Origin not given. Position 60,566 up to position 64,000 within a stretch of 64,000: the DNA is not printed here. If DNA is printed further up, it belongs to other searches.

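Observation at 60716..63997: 1093-aa Sec-signal multidomain glycosyltransferase-like protein in an AT-rich, compositionally distinct gene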

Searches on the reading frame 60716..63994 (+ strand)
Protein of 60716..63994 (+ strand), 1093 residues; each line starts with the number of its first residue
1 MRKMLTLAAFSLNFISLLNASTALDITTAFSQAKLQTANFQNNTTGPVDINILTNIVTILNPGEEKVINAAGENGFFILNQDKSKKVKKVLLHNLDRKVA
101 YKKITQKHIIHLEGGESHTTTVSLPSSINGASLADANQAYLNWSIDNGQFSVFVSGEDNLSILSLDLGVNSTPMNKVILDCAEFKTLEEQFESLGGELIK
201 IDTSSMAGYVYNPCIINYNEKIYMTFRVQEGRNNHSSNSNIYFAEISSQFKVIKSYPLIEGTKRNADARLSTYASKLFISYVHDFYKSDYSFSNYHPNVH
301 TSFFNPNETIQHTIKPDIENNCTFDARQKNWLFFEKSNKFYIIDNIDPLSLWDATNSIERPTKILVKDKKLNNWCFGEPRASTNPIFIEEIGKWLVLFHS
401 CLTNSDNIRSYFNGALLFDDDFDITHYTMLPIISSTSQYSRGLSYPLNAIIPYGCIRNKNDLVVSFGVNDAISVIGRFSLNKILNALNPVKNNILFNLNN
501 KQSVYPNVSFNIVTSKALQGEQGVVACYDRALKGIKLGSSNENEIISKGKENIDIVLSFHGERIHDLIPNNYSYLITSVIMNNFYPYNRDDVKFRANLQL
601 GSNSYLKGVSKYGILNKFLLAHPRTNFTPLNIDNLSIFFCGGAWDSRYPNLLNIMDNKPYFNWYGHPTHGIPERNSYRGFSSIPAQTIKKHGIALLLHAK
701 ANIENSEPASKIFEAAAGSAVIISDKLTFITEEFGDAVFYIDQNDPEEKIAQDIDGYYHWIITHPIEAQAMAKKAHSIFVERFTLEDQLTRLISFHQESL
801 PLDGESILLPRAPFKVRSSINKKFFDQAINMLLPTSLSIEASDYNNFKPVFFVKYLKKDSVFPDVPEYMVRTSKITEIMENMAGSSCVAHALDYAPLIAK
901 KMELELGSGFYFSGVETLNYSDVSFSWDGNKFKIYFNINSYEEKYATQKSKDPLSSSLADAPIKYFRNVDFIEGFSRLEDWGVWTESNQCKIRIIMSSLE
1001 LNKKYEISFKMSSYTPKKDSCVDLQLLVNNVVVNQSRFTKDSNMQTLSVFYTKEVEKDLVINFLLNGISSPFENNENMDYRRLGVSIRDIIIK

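Call 6: search_protein_families(library=pfam, proteins=[window:60716-63994:+], max_evalue=1)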
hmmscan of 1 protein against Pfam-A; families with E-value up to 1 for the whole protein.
window:60716-63994:+ (1093 aa): 3 families
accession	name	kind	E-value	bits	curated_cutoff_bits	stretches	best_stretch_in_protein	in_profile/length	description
PF04041.19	Glyco_hydro_130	-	1.6e-05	24.5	26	1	382-487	219-318/320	beta-1,4-mannooligosaccharide phosphorylase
PF22895.2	DUF7024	-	5.8e-05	23.4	24.4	1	968-1092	24-143/145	Domain of unknown function (DUF7024)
PF13524.12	Glyco_trans_1_2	-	0.00036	20.9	25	1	686-793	42-143/144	Glycosyl transferase-like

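Call 7: search_protein_families(library=ncbifam, proteins=[window:60716-63994:+], max_evalue=1)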
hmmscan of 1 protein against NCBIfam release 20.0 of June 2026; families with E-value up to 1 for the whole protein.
window:60716-63994:+ (1093 aa): 2 families
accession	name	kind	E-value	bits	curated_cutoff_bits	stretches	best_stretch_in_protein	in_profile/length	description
NF050092.1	BtaManbiosPhlase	equivalog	0.0022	17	550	1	392-487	258-350/351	BtaManbiosPhlase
NF006565.0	PRK09072.1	equivalog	0.11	12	238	1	61-101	77-117/265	SDR family oxidoreductase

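Call 8: search_solved_structures(query=window:60716-63994:+, max_evalue=1, show_alignments=2)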
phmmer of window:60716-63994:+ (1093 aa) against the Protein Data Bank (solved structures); distinct sequences matched with E-value up to 1: 0.

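Call 9: find_homologous_proteins(query=window:60716-63994:+)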
Query window:60716-63994:+ (1093 aa): 1 proteins with E <= 0.001 among 8000 candidates.
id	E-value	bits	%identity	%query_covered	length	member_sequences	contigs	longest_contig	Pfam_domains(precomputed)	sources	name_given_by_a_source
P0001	0.0e+0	2482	100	100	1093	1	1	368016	PF04041.20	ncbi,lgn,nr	ncbi:MAG: hypothetical protein Q8S21_04750 [Candidatus Paracaedibacteraceae bacterium]|nr:hypothetic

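Call 14: find_encoding_contigs(protein=P0001, flank=10000, max_places=4)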
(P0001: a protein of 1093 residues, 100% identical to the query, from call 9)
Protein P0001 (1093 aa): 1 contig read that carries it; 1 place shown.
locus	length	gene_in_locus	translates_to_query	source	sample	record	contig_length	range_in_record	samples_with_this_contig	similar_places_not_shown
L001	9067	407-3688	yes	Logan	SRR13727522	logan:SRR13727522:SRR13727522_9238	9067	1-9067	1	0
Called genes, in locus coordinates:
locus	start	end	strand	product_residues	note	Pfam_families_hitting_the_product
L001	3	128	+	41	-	?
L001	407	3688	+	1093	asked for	PF04041:Glyco_hydro_130 (faint)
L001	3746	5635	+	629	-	PF22895:DUF7024 (weak), PF04577:Glyco_transf_61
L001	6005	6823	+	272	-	PF00753:Lactamase_B, PF12706:Lactamase_B_2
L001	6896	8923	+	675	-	PF13567:DUF4131, PF03772:Competence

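Call 18: search_protein_families(library=pfam, proteins=[L001:3746-5632:+, L001:6005-6820:+, L001:6896-8920:+], max_evalue=0.1)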
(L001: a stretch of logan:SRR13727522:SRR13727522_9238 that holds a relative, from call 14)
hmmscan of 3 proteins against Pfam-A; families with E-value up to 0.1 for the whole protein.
L001:3746-5632:+ (629 aa): 2 families
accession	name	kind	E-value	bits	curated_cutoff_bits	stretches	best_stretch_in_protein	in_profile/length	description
PF04577.19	Glyco_transf_61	-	2.7e-21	76.7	27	1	334-521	3-137/137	Glycosyltransferase 61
PF22895.2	DUF7024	-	5.3e-07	30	24.4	1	35-161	23-144/145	Domain of unknown function (DUF7024)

L001:6005-6820:+ (272 aa): 2 families
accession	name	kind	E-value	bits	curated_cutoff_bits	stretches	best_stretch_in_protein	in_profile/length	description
PF12706.13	Lactamase_B_2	-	2.1e-14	54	27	1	41-237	5-200/200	Beta-lactamase superfamily domain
PF00753.33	Lactamase_B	-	1.8e-08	35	22.7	1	24-222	3-182/196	Metallo-beta-lactamase superfamily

L001:6896-8920:+ (675 aa): 2 families
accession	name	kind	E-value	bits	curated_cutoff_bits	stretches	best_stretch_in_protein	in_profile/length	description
PF03772.21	Competence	-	2.7e-59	201.2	23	1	227-512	1-268/270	Competence protein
PF13567.11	DUF4131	-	1.9e-08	34.6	31.6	1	40-190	5-161/165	Domain of unknown function (DUF4131)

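Call 22: search_protein_representatives(protein=window:60716-63994:+)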
Query: 1093 residues. Proteins with E-value up to 0.001 (for the whole library): 1220; up to 1e-10: 512; up to 1e-30: 29. The best 150 are listed.
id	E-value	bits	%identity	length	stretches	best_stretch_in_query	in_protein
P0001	0.0e+00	2481.8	100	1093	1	1-1093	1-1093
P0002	3.2e-116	406.0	42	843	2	182-489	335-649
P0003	8.9e-88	311.8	41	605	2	183-487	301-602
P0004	3.4e-77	276.8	46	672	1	183-486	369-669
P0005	2.0e-70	254.4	41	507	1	501-862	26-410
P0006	1.6e-67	244.7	43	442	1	506-817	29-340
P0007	4.2e-64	233.4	43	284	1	210-490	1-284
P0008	1.1e-63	232.0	41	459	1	182-487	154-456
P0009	1.2e-63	232.0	40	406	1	151-499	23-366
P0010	1.8e-63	231.3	40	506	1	169-487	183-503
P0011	2.4e-59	217.7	40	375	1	177-490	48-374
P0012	4.1e-58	213.6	35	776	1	499-879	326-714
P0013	1.6e-57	211.7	36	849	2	550-840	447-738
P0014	2.9e-57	210.8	42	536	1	178-488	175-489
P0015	9.5e-56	205.8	34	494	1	493-857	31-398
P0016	3.6e-53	197.2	32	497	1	10-474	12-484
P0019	4.9e-45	170.3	35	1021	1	496-868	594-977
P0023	5.2e-38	147.1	41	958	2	636-833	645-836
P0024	9.1e-37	142.9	36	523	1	617-823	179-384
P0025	8.6e-33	129.8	43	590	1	594-800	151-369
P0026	3.3e-32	127.9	42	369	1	626-800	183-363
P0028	2.0e-31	125.2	44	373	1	634-800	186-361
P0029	1.0e-30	122.9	37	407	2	603-797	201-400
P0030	2.4e-30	121.7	43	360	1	618-797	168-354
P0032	4.5e-30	120.8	45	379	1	632-798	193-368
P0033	5.6e-30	120.5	28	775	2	186-486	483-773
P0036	1.8e-29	118.8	39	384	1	613-799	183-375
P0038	8.5e-29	116.6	42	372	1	646-801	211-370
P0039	9.1e-29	116.5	40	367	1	631-797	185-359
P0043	4.0e-28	114.3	40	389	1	625-798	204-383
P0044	5.6e-28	113.9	42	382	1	623-794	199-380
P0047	1.4e-27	112.5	36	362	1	604-798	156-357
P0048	2.3e-27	111.8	41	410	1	617-793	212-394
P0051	4.7e-27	110.8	30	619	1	627-875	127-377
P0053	8.2e-27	110.0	39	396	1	617-800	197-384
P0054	1.2e-26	109.5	41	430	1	624-798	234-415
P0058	3.5e-26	107.9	36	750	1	618-804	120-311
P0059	3.9e-26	107.7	38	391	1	564-798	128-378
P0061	5.8e-26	107.2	36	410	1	623-798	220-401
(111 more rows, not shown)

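Call 24: search_protein_families(library=pfam, proteins=[P0002, P0003, P0004, P0005, P0012, P0013, P0016, P0019, P0023, P0033], max_evalue=0.01)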
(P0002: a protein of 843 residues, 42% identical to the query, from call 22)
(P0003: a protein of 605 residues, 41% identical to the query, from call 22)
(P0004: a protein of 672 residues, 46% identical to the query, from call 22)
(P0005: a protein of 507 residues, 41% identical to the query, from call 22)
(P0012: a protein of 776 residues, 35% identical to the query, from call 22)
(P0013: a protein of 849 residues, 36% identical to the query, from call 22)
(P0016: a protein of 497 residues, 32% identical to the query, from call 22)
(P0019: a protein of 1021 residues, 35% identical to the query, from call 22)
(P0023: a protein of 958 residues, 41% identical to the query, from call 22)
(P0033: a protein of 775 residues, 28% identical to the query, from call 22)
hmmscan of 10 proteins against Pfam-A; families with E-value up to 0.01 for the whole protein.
P0002 (843 aa): 2 families
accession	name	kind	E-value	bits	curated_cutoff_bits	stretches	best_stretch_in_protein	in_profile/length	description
PF04041.19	Glyco_hydro_130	-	1.6e-08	34.3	26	1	413-647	87-318/320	beta-1,4-mannooligosaccharide phosphorylase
PF12527.13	DUF3727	-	0.0004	21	23.8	0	485-523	37-75/97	Protein of unknown function (DUF3727)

P0003 (605 aa): 1 family
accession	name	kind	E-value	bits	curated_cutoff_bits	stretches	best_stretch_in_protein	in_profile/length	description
PF04041.19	Glyco_hydro_130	-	2.2e-05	24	26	1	326-603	32-319/320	beta-1,4-mannooligosaccharide phosphorylase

P0004 (672 aa): 1 family
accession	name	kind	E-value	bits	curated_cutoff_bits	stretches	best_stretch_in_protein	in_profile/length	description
PF04041.19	Glyco_hydro_130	-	0.0071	15.8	26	0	569-671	220-319/320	beta-1,4-mannooligosaccharide phosphorylase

P0005 (507 aa): 1 family
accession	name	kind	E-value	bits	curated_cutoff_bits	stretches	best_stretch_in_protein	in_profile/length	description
PF13524.12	Glyco_trans_1_2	-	9.2e-08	32.6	25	1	227-335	36-138/144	Glycosyl transferase-like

P0012 (776 aa): 1 family
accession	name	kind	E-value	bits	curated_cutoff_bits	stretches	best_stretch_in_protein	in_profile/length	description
PF13524.12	Glyco_trans_1_2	-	5.9e-07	30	25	1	509-614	37-136/144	Glycosyl transferase-like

P0013 (849 aa): 2 families
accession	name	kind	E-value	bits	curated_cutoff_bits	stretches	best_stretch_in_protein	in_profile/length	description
PF13704.12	Glyco_tranf_2_4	-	5.7e-11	43.2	27.5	1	109-208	1-92/98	Glycosyl transferase family 2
PF13524.12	Glyco_trans_1_2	-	4.5e-09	36.8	25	1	571-684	28-137/144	Glycosyl transferase-like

P0016 (497 aa): 1 family
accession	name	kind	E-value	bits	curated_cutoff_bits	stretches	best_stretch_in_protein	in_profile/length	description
PF04041.19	Glyco_hydro_130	-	0.0033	16.9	26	1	395-493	220-314/320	beta-1,4-mannooligosaccharide phosphorylase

P0019 (1021 aa): 4 families
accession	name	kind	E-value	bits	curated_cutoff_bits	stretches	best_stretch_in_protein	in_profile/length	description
PF13524.12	Glyco_trans_1_2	-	5.1e-09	36.7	25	1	774-904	17-142/144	Glycosyl transferase-like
PF04488.21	Gly_transf_sug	-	0.00067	20.7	23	1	422-480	41-83/93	Glycosyltransferase sugar-binding region containing DXD motif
PF12919.13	TcdA_TcdB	-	0.001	18.8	23.6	1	416-475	133-195/382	TcdA/TcdB catalytic glycosyltransferase domain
PF05704.18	Caps_synth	-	0.0098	15.8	24.5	0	436-494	99-153/278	Capsular polysaccharide synthesis protein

P0023 (958 aa): 2 families
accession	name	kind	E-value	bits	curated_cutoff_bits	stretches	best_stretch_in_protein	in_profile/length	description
PF13524.12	Glyco_trans_1_2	-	2.8e-08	34.3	25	1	686-794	34-138/144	Glycosyl transferase-like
PF12919.13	TcdA_TcdB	-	0.004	16.9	23.6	1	334-373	158-193/382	TcdA/TcdB catalytic glycosyltransferase domain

P0033 (775 aa): 1 family
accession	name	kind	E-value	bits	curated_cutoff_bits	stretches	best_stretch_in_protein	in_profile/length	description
PF04041.19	Glyco_hydro_130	-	0.00091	18.7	26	1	653-774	199-318/320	beta-1,4-mannooligosaccharide phosphorylase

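Call 25: list_cluster_members(proteins=[P0002, P0003, P0004, P0005, P0006, P0012, P0016, P0019, P0023, P0033])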
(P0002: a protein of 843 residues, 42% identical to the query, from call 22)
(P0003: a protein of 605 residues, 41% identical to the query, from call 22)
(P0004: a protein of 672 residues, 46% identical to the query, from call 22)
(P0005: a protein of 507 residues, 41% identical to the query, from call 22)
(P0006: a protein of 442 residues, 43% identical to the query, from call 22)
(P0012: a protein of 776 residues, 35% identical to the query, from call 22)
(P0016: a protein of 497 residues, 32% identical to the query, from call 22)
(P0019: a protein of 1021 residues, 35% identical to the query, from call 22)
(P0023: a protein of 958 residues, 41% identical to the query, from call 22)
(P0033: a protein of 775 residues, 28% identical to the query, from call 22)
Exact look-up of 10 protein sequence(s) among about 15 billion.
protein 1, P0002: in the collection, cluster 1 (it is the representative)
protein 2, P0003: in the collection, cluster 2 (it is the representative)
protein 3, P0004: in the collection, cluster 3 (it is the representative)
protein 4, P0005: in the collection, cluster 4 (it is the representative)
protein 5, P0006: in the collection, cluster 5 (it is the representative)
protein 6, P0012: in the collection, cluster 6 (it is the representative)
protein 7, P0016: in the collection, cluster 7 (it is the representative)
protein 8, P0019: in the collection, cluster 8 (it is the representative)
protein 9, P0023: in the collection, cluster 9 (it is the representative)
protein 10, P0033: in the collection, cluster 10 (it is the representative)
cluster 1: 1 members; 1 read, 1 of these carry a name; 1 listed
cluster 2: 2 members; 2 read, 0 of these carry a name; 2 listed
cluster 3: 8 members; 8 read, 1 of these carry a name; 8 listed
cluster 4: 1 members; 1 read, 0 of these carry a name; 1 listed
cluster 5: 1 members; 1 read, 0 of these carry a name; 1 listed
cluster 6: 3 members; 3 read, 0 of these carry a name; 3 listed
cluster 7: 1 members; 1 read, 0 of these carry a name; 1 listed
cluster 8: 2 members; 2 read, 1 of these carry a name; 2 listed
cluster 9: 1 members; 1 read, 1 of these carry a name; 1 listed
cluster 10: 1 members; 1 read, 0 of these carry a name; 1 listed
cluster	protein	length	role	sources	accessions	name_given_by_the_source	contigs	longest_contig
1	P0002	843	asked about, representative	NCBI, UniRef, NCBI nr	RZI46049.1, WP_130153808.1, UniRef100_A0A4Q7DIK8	hypothetical protein [Candidatus Finniella inopinata] | Uncharacterized protein n=1 Tax=Candidatus Finniella inopinata TaxID=1696036 ...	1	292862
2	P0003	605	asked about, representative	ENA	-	-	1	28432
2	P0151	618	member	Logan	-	-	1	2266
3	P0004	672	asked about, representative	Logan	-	-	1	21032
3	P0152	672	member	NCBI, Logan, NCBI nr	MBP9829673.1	MAG: hypothetical protein KBD04_06565 [Proteobacteria bacterium] | hypothetical protein [Pseudomonadota bacterium]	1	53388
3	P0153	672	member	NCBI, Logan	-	-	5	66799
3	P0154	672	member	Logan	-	-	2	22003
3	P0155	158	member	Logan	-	-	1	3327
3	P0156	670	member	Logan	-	-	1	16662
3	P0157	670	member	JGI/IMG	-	-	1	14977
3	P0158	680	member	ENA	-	-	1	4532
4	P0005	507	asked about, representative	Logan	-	-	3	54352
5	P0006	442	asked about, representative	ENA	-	-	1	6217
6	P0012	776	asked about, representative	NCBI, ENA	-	-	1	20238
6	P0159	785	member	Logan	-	-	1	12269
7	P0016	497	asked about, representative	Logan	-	-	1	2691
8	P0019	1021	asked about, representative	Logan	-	-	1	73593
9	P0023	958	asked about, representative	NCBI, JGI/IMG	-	hypothetical protein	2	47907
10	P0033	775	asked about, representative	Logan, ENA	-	-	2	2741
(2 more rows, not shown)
